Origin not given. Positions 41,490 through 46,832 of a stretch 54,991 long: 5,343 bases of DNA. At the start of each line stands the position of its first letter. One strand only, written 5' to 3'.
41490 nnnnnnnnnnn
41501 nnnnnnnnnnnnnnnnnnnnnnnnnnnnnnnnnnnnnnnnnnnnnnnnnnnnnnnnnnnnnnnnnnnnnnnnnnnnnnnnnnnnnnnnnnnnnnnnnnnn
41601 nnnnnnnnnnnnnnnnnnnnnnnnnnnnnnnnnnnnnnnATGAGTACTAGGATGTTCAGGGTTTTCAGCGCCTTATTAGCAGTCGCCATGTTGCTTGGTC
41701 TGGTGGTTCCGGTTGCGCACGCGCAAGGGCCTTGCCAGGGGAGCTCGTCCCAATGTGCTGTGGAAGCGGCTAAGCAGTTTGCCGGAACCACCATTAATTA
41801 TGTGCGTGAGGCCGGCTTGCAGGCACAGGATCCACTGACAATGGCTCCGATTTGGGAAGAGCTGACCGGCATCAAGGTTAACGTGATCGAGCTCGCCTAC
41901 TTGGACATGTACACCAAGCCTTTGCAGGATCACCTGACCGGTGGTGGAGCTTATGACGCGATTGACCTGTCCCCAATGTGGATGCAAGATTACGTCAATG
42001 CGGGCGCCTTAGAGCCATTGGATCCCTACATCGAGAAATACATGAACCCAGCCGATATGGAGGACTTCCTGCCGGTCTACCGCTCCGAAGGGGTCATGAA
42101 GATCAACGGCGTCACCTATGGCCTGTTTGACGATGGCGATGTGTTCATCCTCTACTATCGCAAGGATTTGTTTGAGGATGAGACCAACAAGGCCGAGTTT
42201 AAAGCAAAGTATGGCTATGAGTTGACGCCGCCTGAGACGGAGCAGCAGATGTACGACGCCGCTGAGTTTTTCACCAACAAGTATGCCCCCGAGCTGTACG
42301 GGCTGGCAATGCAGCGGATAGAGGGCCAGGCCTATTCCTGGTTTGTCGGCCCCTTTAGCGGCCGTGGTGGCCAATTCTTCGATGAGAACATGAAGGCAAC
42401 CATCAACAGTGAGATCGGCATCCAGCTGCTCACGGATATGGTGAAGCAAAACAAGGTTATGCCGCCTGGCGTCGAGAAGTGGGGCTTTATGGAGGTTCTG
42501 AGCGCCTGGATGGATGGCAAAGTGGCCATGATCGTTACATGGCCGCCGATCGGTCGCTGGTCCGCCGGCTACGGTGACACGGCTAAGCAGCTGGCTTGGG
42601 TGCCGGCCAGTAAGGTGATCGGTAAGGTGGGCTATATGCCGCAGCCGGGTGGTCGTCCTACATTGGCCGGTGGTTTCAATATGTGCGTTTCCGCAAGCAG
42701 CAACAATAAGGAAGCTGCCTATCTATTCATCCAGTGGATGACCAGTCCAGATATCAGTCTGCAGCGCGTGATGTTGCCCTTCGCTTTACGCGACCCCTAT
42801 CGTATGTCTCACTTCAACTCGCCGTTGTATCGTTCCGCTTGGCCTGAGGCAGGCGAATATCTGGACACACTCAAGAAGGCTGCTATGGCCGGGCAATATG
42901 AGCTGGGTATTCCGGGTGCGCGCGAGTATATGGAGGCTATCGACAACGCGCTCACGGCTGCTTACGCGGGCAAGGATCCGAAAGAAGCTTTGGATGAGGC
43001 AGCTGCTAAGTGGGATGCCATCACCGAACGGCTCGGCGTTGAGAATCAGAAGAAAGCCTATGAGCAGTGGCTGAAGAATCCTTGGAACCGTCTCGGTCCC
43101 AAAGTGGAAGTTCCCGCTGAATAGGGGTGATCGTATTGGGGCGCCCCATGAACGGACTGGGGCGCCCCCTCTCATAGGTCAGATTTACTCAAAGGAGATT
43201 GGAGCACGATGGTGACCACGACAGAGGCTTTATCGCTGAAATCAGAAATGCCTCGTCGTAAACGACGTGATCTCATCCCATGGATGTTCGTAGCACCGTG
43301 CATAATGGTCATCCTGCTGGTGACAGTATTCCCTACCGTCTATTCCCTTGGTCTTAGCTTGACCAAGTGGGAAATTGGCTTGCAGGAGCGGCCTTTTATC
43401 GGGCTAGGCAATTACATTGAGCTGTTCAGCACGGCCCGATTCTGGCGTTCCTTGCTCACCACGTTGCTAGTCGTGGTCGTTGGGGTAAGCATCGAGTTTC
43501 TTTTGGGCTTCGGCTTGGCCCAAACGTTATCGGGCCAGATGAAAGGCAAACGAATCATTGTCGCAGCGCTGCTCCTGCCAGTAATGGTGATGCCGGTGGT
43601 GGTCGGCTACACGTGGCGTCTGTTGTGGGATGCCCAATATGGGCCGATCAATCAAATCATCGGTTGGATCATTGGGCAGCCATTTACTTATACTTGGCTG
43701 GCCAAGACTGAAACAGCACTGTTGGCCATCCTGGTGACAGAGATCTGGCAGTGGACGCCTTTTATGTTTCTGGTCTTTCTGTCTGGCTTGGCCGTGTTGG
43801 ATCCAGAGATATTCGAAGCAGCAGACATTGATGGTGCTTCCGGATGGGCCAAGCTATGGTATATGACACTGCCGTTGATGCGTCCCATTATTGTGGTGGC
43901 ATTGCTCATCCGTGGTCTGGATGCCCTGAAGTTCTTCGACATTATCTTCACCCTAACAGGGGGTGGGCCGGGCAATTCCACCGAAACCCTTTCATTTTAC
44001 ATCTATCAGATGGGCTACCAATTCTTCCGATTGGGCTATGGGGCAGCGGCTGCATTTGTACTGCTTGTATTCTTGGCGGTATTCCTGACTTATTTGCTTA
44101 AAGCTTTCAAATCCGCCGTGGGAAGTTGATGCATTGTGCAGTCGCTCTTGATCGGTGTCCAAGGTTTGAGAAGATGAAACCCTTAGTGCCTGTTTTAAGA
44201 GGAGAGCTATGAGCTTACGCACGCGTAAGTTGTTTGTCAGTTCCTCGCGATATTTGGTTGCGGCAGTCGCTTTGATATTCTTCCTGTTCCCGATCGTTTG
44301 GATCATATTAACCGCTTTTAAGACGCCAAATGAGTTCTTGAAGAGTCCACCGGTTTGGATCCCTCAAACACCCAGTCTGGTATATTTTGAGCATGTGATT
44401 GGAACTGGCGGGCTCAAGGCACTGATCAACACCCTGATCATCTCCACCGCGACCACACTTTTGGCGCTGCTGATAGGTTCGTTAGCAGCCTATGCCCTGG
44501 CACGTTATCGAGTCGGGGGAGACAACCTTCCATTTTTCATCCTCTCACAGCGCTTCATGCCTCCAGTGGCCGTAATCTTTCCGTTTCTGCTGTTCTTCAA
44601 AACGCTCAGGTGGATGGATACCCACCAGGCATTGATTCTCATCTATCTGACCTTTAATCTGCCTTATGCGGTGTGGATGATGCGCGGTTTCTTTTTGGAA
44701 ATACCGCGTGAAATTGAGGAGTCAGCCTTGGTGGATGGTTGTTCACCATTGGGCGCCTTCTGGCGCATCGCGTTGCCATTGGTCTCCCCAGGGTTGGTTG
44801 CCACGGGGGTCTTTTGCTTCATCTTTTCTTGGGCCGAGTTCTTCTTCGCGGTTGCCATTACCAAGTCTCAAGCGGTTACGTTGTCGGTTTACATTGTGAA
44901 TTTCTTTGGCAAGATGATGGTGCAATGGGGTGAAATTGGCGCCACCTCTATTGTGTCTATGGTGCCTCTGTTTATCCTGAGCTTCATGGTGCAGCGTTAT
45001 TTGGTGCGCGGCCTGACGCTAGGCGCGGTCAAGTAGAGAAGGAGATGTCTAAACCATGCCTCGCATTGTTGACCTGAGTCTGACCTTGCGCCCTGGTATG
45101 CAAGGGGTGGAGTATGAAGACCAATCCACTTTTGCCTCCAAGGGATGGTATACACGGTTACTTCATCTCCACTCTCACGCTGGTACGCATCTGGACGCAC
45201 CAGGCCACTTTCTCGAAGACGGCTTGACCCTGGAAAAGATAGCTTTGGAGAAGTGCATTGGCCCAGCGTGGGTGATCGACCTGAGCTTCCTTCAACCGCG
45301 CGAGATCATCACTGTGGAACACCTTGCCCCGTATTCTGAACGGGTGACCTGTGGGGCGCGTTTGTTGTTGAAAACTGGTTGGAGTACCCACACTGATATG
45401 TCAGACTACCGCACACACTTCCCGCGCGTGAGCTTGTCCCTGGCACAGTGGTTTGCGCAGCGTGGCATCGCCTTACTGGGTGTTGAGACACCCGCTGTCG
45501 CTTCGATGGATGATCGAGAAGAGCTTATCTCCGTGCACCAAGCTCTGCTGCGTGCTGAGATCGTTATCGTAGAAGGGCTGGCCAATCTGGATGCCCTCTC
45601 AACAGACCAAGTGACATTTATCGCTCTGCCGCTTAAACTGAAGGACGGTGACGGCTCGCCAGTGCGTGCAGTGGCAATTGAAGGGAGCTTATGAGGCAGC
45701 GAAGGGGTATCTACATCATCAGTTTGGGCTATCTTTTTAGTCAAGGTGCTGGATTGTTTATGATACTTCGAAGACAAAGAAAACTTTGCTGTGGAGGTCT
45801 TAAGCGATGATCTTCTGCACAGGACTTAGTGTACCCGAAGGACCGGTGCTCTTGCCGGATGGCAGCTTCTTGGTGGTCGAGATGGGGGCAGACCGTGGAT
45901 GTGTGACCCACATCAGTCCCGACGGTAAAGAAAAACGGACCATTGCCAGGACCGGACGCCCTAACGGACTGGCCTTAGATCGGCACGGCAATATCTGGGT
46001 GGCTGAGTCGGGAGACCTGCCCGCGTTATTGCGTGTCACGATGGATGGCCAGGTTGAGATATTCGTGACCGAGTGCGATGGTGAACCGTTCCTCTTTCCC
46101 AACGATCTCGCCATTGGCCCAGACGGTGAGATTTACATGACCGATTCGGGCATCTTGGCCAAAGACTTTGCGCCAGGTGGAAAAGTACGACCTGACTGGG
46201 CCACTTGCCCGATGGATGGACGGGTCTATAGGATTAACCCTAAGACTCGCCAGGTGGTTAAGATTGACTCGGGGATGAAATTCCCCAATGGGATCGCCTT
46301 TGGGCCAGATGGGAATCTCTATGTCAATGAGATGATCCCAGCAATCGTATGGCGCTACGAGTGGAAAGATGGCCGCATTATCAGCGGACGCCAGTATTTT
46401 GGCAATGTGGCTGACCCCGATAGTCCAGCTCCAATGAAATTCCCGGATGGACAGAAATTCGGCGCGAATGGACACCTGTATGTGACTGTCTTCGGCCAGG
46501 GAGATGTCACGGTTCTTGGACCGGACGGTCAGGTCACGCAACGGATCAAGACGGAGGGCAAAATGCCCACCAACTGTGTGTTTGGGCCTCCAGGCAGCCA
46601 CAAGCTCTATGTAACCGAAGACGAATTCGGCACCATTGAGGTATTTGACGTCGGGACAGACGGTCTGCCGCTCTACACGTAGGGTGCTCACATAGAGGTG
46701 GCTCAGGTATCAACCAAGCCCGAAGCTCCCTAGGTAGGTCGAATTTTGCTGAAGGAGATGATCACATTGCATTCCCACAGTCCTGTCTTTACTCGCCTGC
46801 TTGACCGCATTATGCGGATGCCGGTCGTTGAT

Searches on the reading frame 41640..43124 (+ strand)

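Call 24: search_protein_families(library=pfam, proteins=[window:41640-43124:+], max_evalue=0.00001)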
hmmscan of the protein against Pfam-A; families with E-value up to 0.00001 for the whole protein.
window:41640-43124:+ (494 aa): 2 families
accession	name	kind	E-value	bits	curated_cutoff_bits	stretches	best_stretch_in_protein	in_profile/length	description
PF01547.30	SBP_bac_1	-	3.6e-31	109.8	26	1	69-371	12-304/307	Bacterial extracellular solute-binding protein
PF13416.11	SBP_bac_8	-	8.7e-22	78.6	27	1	73-371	7-247/279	Bacterial extracellular solute-binding protein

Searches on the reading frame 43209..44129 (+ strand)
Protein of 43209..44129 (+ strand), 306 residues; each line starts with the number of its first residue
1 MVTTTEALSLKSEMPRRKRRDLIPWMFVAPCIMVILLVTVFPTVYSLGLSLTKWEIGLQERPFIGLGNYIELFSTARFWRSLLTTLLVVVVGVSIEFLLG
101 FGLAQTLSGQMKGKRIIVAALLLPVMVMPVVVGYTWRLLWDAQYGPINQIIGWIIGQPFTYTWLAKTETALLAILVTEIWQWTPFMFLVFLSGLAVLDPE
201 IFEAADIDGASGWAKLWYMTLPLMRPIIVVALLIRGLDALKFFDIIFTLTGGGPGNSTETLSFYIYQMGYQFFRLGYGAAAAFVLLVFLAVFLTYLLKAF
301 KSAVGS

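Call 24: search_protein_families(library=pfam, proteins=[window:43209-44129:+], max_evalue=0.00001)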
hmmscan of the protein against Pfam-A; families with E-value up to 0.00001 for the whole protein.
window:43209-44129:+ (306 aa): 1 family
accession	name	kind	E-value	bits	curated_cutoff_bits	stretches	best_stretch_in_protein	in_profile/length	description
PF00528.27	BPD_transp_1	-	1.4e-12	48.1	26.4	1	115-297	22-174/184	Binding-protein-dependent transport system inner membrane component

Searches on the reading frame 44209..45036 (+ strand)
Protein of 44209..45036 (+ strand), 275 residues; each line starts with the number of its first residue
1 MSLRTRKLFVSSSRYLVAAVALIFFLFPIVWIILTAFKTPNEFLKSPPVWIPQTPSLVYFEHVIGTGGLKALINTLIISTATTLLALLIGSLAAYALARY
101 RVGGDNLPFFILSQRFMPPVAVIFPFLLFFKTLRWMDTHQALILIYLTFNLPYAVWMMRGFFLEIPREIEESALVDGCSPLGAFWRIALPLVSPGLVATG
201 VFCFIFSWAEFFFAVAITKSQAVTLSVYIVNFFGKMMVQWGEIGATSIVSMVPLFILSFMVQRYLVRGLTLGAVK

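Call 24: search_protein_families(library=pfam, proteins=[window:44209-45036:+], max_evalue=0.00001)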
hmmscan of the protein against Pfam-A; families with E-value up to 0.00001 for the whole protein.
window:44209-45036:+ (275 aa): 1 family
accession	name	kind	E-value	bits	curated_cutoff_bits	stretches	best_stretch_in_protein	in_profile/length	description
PF00528.27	BPD_transp_1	-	1.4e-16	61.2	26.4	1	87-269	2-182/184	Binding-protein-dependent transport system inner membrane component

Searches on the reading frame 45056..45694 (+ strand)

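Call 24: search_protein_families(library=pfam, proteins=[window:45056-45694:+], max_evalue=0.00001)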
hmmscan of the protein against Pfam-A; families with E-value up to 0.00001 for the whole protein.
window:45056-45694:+ (212 aa): 1 family
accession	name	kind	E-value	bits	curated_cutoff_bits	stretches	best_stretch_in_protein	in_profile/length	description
PF04199.19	Cyclase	-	1.5e-28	100.2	23.1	1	5-148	1-140/142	Putative cyclase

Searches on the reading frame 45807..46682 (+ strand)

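Call 24: search_protein_families(library=pfam, proteins=[window:45807-46682:+], max_evalue=0.00001)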
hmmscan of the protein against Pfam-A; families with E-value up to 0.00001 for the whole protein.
window:45807-46682:+ (291 aa): 4 families
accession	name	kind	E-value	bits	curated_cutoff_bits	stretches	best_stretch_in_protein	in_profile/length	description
PF08450.18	SGL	-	9.7e-35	120.8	26.3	1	10-270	2-243/246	SMP-30/Gluconolactonase/LRE-like region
PF01436.27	NHL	-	8.6e-12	44.9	20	0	50-69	2-21/28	NHL repeat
PF24684.1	Vgb_lyase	-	3.4e-11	42.9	50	0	17-112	190-281/290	Virginiamycin B lyase family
PF03088.22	Str_synth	-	1.4e-06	28.8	25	0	99-184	1-84/89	Strictosidine synthase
